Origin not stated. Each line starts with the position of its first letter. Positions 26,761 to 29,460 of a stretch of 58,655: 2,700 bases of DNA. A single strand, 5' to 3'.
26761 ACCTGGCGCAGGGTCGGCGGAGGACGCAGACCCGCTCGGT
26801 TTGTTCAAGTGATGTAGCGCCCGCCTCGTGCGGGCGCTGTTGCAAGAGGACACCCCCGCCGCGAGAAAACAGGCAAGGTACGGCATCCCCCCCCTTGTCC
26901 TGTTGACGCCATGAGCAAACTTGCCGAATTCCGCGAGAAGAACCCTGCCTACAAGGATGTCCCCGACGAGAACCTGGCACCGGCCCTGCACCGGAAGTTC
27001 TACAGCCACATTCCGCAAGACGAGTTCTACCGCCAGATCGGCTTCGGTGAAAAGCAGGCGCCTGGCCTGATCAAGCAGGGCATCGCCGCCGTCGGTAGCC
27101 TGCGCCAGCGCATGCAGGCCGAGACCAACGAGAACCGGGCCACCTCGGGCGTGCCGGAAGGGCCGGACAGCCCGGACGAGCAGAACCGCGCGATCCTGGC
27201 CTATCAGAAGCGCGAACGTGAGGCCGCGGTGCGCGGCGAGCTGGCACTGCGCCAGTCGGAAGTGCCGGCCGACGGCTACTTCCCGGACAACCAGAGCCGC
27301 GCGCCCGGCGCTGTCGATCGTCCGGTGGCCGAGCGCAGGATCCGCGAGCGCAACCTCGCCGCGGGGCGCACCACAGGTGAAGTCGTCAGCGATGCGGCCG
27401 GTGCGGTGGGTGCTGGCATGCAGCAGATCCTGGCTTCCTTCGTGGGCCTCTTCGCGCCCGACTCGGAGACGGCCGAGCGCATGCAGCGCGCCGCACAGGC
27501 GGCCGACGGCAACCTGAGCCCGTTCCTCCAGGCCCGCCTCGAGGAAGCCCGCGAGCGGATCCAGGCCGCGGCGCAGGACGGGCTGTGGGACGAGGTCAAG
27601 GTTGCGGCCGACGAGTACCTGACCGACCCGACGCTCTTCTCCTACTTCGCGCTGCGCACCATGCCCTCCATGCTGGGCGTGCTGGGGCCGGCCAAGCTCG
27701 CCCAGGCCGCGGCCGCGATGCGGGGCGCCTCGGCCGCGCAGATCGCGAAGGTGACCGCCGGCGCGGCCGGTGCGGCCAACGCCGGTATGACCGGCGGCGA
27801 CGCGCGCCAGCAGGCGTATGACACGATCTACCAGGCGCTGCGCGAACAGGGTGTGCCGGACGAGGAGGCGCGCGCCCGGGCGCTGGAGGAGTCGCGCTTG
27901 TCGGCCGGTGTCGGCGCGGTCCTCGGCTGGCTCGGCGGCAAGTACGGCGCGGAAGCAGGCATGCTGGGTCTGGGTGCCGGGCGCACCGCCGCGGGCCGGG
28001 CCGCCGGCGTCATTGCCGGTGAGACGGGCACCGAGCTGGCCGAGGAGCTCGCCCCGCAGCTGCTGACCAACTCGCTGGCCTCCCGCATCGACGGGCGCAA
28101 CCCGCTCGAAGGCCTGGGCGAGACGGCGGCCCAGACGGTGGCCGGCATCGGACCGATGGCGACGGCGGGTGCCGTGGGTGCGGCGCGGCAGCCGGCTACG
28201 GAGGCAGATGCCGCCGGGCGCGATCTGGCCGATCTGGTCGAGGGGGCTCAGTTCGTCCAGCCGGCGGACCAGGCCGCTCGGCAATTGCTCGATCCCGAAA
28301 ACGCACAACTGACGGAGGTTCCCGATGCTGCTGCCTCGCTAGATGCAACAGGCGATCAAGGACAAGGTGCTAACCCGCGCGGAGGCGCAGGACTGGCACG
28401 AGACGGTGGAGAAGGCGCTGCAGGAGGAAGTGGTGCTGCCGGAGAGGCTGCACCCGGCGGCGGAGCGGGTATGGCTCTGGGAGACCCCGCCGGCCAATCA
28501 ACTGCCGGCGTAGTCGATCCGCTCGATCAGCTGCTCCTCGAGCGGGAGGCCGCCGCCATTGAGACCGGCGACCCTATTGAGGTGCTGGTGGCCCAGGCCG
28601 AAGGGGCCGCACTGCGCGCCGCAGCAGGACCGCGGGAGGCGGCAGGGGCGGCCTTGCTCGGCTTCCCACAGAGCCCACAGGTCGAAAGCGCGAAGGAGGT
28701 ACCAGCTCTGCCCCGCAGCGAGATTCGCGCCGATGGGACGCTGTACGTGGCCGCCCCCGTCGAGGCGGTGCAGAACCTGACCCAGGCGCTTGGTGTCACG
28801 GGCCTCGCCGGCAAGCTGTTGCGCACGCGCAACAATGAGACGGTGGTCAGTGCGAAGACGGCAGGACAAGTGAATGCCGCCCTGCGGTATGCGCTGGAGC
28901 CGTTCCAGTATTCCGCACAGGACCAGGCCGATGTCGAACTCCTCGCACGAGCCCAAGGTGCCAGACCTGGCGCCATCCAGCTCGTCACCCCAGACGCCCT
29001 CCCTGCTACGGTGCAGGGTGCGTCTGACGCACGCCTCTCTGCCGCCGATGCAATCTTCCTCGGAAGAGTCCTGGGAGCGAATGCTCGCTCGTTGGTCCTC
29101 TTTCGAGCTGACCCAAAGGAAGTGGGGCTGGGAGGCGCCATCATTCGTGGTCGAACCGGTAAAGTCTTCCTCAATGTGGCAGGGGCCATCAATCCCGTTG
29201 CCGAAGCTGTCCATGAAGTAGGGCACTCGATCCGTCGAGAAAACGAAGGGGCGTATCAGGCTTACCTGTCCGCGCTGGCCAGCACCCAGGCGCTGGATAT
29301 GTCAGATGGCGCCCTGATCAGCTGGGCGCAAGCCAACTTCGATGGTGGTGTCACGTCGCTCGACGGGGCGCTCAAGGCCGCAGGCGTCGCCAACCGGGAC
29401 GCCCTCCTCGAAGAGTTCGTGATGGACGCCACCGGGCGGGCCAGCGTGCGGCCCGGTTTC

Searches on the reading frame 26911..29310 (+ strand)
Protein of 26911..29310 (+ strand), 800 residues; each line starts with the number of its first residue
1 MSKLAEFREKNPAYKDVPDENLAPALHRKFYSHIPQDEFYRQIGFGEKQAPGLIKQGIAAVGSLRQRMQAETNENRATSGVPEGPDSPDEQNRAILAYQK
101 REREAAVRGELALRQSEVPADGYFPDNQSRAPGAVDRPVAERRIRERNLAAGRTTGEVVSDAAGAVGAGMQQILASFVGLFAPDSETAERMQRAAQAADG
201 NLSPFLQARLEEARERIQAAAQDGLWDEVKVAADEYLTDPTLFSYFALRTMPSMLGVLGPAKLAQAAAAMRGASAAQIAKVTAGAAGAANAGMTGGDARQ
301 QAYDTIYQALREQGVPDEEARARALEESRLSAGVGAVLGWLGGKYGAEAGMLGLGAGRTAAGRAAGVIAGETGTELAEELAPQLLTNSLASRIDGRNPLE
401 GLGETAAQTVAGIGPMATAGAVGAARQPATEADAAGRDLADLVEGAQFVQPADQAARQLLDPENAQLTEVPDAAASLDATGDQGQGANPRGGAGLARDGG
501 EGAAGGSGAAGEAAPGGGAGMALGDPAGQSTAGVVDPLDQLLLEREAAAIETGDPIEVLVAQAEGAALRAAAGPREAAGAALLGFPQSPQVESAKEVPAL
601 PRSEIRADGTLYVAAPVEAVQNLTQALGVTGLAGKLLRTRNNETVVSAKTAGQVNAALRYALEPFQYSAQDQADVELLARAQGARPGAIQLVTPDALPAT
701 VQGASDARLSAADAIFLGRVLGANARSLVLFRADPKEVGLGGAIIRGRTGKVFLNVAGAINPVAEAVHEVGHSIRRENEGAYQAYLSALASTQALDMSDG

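Call 42: find_related_loci(query=window:26911-29310:+, collection=viral_contigs, flank=10000)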
Query window:26911-29310:+ (800 aa) in viral_contigs; peptide patterns used: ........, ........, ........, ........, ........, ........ (x = any residue, [..] = any of these).
No stretch of DNA in the collection matches any of the patterns.
